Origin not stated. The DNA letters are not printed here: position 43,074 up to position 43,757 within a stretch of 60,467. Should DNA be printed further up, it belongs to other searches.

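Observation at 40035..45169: Two ATP-grasp ligases flanking an AdoMetDC-like decarboxylase, with a C39-type peptidase, an RHH-Nudix regulator and an MFS transporter: candidate undescribed amide-ligase/decarboxylase system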

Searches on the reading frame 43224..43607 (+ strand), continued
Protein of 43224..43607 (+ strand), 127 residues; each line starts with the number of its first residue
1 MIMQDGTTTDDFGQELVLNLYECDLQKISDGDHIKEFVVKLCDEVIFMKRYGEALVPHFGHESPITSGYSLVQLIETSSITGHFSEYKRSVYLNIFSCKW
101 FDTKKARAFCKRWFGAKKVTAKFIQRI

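Call 86: search_protein_families(library=pfam, proteins=[P0325, P0355, P0405, P0431, P0433, P0374, P0426, P0384, P0458, P0356], max_evalue=0.001)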
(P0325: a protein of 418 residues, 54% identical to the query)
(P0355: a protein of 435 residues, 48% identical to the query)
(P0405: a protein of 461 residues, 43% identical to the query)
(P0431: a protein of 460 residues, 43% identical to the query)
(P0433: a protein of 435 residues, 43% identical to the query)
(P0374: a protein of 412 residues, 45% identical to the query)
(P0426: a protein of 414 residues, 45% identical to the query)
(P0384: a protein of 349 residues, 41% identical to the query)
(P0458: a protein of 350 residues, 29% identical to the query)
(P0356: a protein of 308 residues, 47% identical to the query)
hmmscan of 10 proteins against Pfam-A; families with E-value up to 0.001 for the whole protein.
P0325 (418 aa): 4 families
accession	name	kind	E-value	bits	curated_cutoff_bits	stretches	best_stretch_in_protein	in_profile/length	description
PF01564.23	Spermine_synth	-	1e-65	221.3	22.9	1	62-240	1-178/186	Spermine/spermidine synthase domain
PF02675.21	AdoMet_dc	-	1.2e-15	58.2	25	1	310-417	4-106/107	S-adenosylmethionine decarboxylase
PF17284.7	Spermine_synt_N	-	5.1e-15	55.5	22.1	1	8-59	2-53/53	Spermidine synthase tetramerisation domain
PF13489.12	Methyltransf_23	-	0.00061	20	27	0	62-158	3-86/164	Methyltransferase domain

P0355 (435 aa): 4 families
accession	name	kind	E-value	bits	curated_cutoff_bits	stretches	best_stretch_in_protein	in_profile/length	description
PF01564.23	Spermine_synth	-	1.2e-57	194.9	22.9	1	71-253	1-180/186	Spermine/spermidine synthase domain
PF02675.21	AdoMet_dc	-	2.1e-19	70.3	25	1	305-415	2-107/107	S-adenosylmethionine decarboxylase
PF17284.7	Spermine_synt_N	-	9e-10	38.7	22.1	1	10-68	1-53/53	Spermidine synthase tetramerisation domain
PF03602.21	Cons_hypoth95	-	0.0004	20.6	24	0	89-224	42-170/182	Conserved hypothetical protein 95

P0405 (461 aa): 3 families
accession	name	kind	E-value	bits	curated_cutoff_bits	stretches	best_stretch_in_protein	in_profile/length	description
PF01564.23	Spermine_synth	-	2.2e-37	128.9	22.9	1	72-255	2-179/186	Spermine/spermidine synthase domain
PF02675.21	AdoMet_dc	-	8.5e-15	55.5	25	1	309-419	2-107/107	S-adenosylmethionine decarboxylase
PF17284.7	Spermine_synt_N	-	3.9e-09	36.7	22.1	1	10-68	1-53/53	Spermidine synthase tetramerisation domain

P0431 (460 aa): 3 families
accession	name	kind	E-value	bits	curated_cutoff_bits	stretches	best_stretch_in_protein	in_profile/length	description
PF01564.23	Spermine_synth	-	2.1e-46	158.2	22.9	1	73-259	1-179/186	Spermine/spermidine synthase domain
PF02675.21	AdoMet_dc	-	4.8e-19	69.1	25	1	312-422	2-107/107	S-adenosylmethionine decarboxylase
PF17284.7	Spermine_synt_N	-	6.9e-07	29.5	22.1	1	16-70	2-53/53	Spermidine synthase tetramerisation domain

P0433 (435 aa): 3 families
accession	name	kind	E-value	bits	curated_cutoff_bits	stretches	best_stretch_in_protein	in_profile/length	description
PF01564.23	Spermine_synth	-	3.6e-56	190.1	22.9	1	65-241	1-176/186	Spermine/spermidine synthase domain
PF17284.7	Spermine_synt_N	-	1.8e-16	60.2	22.1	1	10-62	1-53/53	Spermidine synthase tetramerisation domain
PF02675.21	AdoMet_dc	-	3.4e-14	53.5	25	1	297-407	2-107/107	S-adenosylmethionine decarboxylase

P0374 (412 aa): 4 families
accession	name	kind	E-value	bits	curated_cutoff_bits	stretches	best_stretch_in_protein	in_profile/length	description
PF01564.23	Spermine_synth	-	1.5e-63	214.2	22.9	1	197-376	1-180/186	Spermine/spermidine synthase domain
PF02675.21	AdoMet_dc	-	3.4e-21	76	25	1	19-124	4-105/107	S-adenosylmethionine decarboxylase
PF17284.7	Spermine_synt_N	-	2.7e-15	56.4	22.1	1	142-194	2-53/53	Spermidine synthase tetramerisation domain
PF08242.18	Methyltransf_12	-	0.0002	22.4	30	1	219-292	1-70/98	Methyltransferase domain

P0426 (414 aa): 3 families
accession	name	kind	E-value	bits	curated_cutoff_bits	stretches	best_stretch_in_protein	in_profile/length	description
PF01564.23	Spermine_synth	-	2.7e-59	200.3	22.9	1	177-351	1-172/186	Spermine/spermidine synthase domain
PF02675.21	AdoMet_dc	-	3e-18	66.6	25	1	9-120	1-107/107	S-adenosylmethionine decarboxylase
PF17284.7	Spermine_synt_N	-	9.6e-11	41.9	22.1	1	136-174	15-53/53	Spermidine synthase tetramerisation domain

P0384 (349 aa): 3 families
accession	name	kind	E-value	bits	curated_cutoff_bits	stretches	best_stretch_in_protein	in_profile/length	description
PF02675.21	AdoMet_dc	-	5.6e-15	56.1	25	1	239-348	2-106/107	S-adenosylmethionine decarboxylase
PF00583.31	Acetyltransf_1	-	1.5e-06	28.9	20.7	1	54-122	38-107/116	Acetyltransferase (GNAT) family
PF13508.13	Acetyltransf_7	-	0.00032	21.5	27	1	57-103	11-56/84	Acetyltransferase (GNAT) domain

P0458 (350 aa): 1 family
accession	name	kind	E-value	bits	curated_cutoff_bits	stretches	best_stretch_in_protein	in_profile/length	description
PF02675.21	AdoMet_dc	-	1.2e-20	74.3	25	2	204-312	3-107/107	S-adenosylmethionine decarboxylase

P0356 (308 aa): 2 families
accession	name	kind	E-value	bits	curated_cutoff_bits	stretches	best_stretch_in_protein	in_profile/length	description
PF01564.23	Spermine_synth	-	4.7e-25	88.7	22.9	1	2-128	59-181/186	Spermine/spermidine synthase domain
PF02675.21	AdoMet_dc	-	8.1e-18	65.2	25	1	183-294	1-107/107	S-adenosylmethionine decarboxylase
